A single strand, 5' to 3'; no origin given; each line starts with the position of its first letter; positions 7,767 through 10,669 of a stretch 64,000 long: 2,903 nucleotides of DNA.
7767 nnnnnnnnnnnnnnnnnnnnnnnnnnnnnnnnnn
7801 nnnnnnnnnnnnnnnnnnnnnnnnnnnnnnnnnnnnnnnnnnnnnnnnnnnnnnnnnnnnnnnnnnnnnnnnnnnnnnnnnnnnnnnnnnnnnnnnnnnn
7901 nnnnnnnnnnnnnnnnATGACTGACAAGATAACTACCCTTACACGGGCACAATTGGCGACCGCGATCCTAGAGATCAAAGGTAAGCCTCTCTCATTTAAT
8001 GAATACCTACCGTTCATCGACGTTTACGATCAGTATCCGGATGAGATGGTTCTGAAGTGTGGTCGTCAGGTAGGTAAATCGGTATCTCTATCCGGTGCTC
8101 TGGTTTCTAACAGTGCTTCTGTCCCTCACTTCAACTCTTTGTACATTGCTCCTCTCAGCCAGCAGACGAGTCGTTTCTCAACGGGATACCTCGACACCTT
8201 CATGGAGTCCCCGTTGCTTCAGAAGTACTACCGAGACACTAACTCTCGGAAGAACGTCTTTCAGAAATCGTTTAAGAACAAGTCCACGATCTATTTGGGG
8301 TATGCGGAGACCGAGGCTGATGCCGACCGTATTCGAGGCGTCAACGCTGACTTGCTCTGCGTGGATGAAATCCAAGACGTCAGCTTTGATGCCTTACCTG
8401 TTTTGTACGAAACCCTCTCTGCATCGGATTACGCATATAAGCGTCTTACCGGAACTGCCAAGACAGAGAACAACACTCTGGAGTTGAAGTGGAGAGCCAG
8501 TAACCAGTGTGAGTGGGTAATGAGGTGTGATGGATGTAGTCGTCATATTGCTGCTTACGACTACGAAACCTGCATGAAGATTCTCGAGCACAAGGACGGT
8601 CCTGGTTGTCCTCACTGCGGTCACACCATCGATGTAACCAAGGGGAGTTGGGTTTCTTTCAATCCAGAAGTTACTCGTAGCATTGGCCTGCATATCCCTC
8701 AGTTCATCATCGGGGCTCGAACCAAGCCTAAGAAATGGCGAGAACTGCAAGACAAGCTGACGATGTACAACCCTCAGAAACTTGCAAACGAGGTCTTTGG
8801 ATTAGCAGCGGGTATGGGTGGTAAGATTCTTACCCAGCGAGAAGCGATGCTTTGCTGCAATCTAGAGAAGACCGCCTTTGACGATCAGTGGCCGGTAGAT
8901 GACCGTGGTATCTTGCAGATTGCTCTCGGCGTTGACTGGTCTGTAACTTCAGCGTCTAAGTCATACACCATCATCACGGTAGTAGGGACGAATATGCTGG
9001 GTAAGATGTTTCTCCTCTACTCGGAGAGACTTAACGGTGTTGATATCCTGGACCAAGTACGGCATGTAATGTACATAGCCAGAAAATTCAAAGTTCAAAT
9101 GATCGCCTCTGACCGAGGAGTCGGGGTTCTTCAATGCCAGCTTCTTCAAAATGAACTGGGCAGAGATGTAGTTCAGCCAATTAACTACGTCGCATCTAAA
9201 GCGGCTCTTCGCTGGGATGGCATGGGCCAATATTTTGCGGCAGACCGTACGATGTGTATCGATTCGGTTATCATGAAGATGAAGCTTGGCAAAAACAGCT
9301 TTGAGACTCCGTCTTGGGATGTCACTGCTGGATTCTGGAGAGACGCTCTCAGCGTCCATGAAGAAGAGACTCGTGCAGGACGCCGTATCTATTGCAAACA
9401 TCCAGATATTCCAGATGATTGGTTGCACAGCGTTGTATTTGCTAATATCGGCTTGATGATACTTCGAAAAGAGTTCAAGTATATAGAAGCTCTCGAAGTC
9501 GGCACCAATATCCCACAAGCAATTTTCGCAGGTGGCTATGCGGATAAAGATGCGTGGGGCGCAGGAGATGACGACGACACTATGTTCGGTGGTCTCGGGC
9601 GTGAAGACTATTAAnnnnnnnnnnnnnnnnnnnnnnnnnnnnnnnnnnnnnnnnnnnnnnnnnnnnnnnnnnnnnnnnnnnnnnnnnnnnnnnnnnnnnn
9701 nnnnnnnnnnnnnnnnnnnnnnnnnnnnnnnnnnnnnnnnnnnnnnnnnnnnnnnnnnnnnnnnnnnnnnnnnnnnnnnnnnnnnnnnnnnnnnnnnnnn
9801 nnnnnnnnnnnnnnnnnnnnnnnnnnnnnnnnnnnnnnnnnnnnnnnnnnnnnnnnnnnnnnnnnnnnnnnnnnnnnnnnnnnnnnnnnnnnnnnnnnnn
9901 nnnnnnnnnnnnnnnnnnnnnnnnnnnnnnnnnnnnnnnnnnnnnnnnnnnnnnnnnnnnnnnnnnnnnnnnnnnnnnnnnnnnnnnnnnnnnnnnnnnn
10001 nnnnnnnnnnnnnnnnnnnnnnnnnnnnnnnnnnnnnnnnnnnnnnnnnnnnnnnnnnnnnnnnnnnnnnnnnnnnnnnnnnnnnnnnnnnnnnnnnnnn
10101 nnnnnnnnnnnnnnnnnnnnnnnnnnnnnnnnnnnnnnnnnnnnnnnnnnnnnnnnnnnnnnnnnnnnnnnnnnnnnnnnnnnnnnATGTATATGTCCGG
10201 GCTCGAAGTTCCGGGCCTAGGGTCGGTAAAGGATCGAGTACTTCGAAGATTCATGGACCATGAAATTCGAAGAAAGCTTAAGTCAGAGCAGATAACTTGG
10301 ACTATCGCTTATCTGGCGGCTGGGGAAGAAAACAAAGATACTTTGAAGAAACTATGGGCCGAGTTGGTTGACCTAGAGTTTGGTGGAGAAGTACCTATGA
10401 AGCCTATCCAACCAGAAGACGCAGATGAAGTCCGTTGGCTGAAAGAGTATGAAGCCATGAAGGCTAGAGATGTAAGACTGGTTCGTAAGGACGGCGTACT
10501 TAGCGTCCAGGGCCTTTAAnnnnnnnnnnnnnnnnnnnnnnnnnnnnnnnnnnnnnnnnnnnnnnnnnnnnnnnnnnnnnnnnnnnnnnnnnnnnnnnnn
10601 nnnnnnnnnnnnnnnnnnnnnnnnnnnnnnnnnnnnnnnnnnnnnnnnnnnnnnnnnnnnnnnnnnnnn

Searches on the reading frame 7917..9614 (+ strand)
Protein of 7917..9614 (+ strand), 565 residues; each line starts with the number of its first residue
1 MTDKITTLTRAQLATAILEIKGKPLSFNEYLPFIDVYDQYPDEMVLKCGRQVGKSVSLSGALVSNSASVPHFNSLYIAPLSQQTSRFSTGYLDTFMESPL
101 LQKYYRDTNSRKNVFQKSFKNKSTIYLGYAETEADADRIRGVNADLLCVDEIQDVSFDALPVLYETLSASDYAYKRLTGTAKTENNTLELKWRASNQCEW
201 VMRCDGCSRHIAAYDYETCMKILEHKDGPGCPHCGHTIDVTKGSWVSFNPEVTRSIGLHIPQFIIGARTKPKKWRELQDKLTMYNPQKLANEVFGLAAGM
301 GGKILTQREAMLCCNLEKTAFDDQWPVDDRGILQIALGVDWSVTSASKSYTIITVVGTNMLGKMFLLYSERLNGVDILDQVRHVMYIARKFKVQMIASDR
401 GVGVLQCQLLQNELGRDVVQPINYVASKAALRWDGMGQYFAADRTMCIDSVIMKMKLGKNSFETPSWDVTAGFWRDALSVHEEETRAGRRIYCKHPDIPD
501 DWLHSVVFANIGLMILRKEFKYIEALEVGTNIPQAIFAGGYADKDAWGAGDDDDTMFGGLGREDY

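Call 8: search_protein_families(library=phrogs, proteins=[window:7917-9614:+], max_evalue=0.001)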
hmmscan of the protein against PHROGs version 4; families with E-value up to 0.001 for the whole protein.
window:7917-9614:+ (565 aa): 4 families
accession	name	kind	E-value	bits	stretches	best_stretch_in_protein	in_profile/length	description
phrog_675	-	head and packaging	3.1e-56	191.8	1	14-524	28-557/576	terminase large subunit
phrog_2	-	head and packaging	4e-14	53.3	1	35-554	272-623/807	terminase large subunit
phrog_12876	-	head and packaging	1.4e-06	29.2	1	99-217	16-132/235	terminase large subunit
phrog_979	-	head and packaging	0.00043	20.1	1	42-161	167-282/642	terminase large subunit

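Call 9: search_protein_families(library=pfam, proteins=[window:7917-9614:+], max_evalue=0.01)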
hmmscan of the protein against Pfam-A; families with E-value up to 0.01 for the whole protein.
window:7917-9614:+ (565 aa): 2 families
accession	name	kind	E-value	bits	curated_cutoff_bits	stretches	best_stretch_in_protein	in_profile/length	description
PF05876.18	GpA_ATPase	-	2.3e-06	27.9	25.6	1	42-239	28-234/247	Phage terminase large subunit gpA, ATPase domain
PF03237.21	Terminase_6N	-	2.1e-05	24.7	22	1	49-157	5-110/215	Terminase large subunit, T4likevirus-type, N-terminal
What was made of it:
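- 7917..9614 (+): Right flanking gene, the large terminase subunit and first gene of the plus-strand structural unit. PHROG 675 at 3e-56; Pfam GpA_ATPase (calls 8, 9).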

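Call 14: find_related_loci(query=window:7917-9614:+, collection=viral_contigs, flank=6000)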
Query window:7917-9614:+ (565 aa) in viral_contigs; peptide patterns used: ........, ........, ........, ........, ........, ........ (x = any residue, [..] = any of these).
6 stretches matched a pattern; 1 encode a relative of the query (tblastn E <= 1e-3); 1 distinct loci.
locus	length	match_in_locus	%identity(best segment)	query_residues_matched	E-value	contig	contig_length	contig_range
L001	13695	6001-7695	90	1-565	0e+0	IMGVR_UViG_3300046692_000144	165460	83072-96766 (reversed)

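Call 15: search_dna_similar(query=window:7917-9614:+, collection=phages, mode=protein, max_rows=25)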
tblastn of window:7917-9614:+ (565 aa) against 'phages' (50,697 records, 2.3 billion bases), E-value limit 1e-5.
Records with a match: 84; places in all: 84; records where one place covers at least 80% of the query: 51.
Best place of each record, by identity: <60% 84.
By first word of the organism name: Bacillus 49; Lactobacillus 13; Staphylococcus 12; Vibrio 3; Haloarcula 2; Salmonella 1; Geobacillus 1; Pectobacterium 1; Rossellomorea 1; Exiguobacterium 1.
By host as written in the record: Bacillus pumilus BL8 11; Lactobacillus plantarum 10; - 8; Bacillus cereus 8; Bacillus subtilis 7; Bacillus pumilus BL-8 6; Staphylococcus carnosus TM300 5; Bacillus sp. 3; and 19 more.
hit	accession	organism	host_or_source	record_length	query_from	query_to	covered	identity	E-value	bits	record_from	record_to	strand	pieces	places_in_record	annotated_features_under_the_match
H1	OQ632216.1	Salmonella phage Arash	Salmonella enterica subsp. enterica ...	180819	9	524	91%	52.0%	9e-177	559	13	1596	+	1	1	large terminase subunit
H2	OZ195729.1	Vibrio phage D69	Seawater and oysters mix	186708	51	524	84%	43.2%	6e-131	427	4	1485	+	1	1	terminase large subunit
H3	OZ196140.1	Vibrio phage D181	Seawater and oysters mix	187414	51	524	84%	43.0%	2e-130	426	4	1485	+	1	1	terminase large subunit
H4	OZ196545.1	Vibrio phage D148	Seawater and oysters mix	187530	51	524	84%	43.0%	2e-130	426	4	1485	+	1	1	terminase large subunit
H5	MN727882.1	Geobacillus phage GBK1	Geobacillus kaustophilus ATCC 8005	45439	12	522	90%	25.8%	1e-31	136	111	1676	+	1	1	terminase large subunit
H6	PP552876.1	Bacillus phage PK-1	-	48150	20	525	90%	25.9%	3e-31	135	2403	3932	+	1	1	hypothetical protein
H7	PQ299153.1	Bacillus phage Jayan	Bacillus licheniformis DSM13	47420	20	525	90%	25.9%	6e-31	134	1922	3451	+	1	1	terminase large subunit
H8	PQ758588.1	Bacillus phage PS1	Bacillus licheniformis HNIBR-BC151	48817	20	525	90%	25.7%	4e-31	135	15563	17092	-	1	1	terminase large subunit family protein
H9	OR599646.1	Pectobacterium phage PcaP2EGY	Pectobacterium sp.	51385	20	521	89%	25.3%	2e-25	117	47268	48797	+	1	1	hypothetical protein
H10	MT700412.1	Bacillus phage 1_ICo-2020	Bacillus sp.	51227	20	521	89%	25.3%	3e-25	117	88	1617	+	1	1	terminase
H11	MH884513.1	Bacillus phage vB_BpsS-36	Bacillus pseudalcaliphilus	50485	20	522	89%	25.0%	1e-29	130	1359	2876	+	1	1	terminase large subunit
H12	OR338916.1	Bacillus phage DZ1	Bacillus cereus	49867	20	533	91%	24.5%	5e-22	107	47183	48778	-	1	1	terminase large subunit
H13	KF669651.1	Bacillus phage Glittering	Bacillus pumilus BL-8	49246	20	522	89%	24.1%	9e-31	134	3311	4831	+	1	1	terminase large subunit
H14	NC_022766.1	Bacillus phage Glittering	Bacillus pumilus BL-8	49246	20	522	89%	24.1%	9e-31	134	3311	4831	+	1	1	terminase large subunit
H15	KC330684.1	Bacillus phage Andromeda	Bacillus pumilus BL8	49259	20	522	89%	23.7%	2e-29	130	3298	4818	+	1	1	hypothetical protein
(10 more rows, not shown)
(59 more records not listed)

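Call 41: find_related_loci(query=A1, collection=metagenome_contigs, flank=4000)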
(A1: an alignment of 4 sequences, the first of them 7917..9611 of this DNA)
Query A1 (565 aa) in metagenome_contigs; peptide patterns used: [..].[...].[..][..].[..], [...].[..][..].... (x = any residue, [..] = any of these).
285 stretches matched a pattern; 20 encode a relative of the query (tblastn E <= 1e-3); 20 distinct loci.
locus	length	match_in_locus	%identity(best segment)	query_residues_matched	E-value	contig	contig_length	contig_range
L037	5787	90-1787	88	1-563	0e+0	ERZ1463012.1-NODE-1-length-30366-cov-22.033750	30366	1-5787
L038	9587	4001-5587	51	1-524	0e+0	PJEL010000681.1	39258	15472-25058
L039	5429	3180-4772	52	1-528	0e+0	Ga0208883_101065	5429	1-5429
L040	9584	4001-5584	52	9-524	0e+0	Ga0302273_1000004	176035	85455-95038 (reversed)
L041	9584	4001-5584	52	9-524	0e+0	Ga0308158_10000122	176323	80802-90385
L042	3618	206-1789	53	9-524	0e+0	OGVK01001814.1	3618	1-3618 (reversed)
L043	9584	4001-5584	52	9-524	0e+0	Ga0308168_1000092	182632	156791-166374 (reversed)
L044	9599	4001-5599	49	11-539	5e-173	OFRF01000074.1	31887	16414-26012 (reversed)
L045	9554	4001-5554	49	11-524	2e-171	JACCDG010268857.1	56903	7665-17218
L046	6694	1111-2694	52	9-524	3e-179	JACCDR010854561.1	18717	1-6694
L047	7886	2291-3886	45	11-528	1e-153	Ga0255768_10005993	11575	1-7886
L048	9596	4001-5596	45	11-528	5e-154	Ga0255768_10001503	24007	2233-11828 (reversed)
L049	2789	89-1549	43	50-524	3e-137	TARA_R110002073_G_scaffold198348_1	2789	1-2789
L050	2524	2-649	87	350-565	3e-124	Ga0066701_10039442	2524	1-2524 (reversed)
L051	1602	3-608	92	363-564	2e-124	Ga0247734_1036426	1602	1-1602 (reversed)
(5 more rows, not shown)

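Call 42: find_related_loci(query=A1, collection=viral_contigs, flank=4000)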
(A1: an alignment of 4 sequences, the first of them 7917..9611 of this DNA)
Query A1 (565 aa) in viral_contigs; peptide patterns used: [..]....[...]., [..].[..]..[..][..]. (x = any residue, [..] = any of these).
156 stretches matched a pattern; 25 encode a relative of the query (tblastn E <= 1e-3); 21 distinct loci.
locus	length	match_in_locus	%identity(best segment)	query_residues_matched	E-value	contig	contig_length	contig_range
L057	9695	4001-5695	90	1-565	0e+0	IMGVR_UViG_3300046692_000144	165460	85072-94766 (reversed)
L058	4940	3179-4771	52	1-528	0e+0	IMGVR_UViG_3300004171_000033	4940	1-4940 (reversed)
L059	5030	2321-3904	52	9-524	0e+0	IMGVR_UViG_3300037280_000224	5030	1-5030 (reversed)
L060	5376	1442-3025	52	9-524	0e+0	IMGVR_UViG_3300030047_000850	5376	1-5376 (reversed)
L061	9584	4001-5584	52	9-524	0e+0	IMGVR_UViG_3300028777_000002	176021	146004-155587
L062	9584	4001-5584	52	9-524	0e+0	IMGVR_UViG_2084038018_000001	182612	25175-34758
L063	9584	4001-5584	52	9-524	2e-180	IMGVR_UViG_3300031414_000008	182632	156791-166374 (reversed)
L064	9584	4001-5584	52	9-524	2e-180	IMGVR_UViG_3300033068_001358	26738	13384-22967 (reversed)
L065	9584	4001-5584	52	9-524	2e-180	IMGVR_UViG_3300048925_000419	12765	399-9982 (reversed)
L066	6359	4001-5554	50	11-524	1e-172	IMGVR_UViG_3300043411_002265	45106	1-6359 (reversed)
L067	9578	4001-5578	49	1-524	1e-171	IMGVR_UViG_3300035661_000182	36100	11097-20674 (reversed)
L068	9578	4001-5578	49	1-524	1e-171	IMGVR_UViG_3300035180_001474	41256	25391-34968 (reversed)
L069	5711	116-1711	47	1-524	8e-168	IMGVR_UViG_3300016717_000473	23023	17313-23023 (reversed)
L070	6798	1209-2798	46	9-524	8e-158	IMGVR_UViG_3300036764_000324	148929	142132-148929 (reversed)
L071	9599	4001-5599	52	9-524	0e+0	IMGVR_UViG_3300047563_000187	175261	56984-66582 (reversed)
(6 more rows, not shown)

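Call 94: find_encoding_contigs(protein=window:7917-9614:+, flank=3000, max_places=8)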
Protein window:7917-9614:+ (565 aa): 13 contigs read that carry it; 8 places shown.
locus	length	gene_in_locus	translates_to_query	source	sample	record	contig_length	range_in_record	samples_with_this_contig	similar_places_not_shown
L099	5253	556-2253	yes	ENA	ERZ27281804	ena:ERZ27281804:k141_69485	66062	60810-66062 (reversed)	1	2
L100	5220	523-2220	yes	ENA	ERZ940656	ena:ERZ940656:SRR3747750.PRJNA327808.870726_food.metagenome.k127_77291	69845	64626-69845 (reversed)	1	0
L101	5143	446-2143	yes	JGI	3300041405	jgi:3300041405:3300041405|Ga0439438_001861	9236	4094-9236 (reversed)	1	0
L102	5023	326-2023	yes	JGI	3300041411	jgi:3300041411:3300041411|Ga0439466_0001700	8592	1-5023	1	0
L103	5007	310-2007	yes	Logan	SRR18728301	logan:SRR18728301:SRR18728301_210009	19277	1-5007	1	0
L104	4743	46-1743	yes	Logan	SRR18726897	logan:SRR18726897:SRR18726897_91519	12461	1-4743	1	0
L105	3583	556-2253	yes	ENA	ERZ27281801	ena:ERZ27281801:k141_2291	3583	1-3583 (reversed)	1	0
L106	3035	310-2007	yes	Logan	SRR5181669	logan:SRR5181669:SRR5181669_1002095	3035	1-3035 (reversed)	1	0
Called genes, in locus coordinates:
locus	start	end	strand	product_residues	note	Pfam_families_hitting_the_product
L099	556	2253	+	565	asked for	PF05876:GpA_ATPase (weak), PF03237:Terminase_6N (faint)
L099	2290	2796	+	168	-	-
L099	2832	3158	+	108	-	-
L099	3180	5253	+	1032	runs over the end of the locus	-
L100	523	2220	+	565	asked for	PF05876:GpA_ATPase (weak), PF03237:Terminase_6N (faint)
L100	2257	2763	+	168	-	-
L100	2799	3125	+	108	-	-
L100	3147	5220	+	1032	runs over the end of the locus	-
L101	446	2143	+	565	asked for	PF05876:GpA_ATPase (weak), PF03237:Terminase_6N (faint)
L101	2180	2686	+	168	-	-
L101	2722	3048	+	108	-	-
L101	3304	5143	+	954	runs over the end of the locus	-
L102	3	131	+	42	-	?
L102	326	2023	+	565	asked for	PF05876:GpA_ATPase (weak), PF03237:Terminase_6N (faint)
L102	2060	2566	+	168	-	-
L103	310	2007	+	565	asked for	PF05876:GpA_ATPase (weak), PF03237:Terminase_6N (faint)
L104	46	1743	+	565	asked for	PF05876:GpA_ATPase (weak), PF03237:Terminase_6N (faint)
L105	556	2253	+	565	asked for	PF05876:GpA_ATPase (weak), PF03237:Terminase_6N (faint)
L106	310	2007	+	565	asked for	PF05876:GpA_ATPase (weak), PF03237:Terminase_6N (faint)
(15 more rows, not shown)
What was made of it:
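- Tried and rejected: All eight contigs stop inside the element (call 94).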

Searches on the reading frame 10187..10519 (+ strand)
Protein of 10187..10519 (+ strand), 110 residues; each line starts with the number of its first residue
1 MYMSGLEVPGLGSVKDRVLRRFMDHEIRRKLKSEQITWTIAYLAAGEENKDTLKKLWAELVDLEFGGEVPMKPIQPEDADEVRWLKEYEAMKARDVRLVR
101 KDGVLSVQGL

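Call 8: search_protein_families(library=phrogs, proteins=[window:10187-10519:+], max_evalue=0.001)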
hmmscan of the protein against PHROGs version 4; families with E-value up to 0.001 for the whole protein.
window:10187-10519:+ (110 aa): 0 families

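Call 9: search_protein_families(library=pfam, proteins=[window:10187-10519:+], max_evalue=0.01)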
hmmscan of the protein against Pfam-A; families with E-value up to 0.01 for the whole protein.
window:10187-10519:+ (110 aa): 0 families

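Call 93: find_encoding_contigs(protein=window:10187-10519:+, flank=4500, max_places=8)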
Protein window:10187-10519:+ (110 aa): no gene with exactly this product is on record in the collection.
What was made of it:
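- Tried and rejected: One look-up found no exact protein (call 93).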
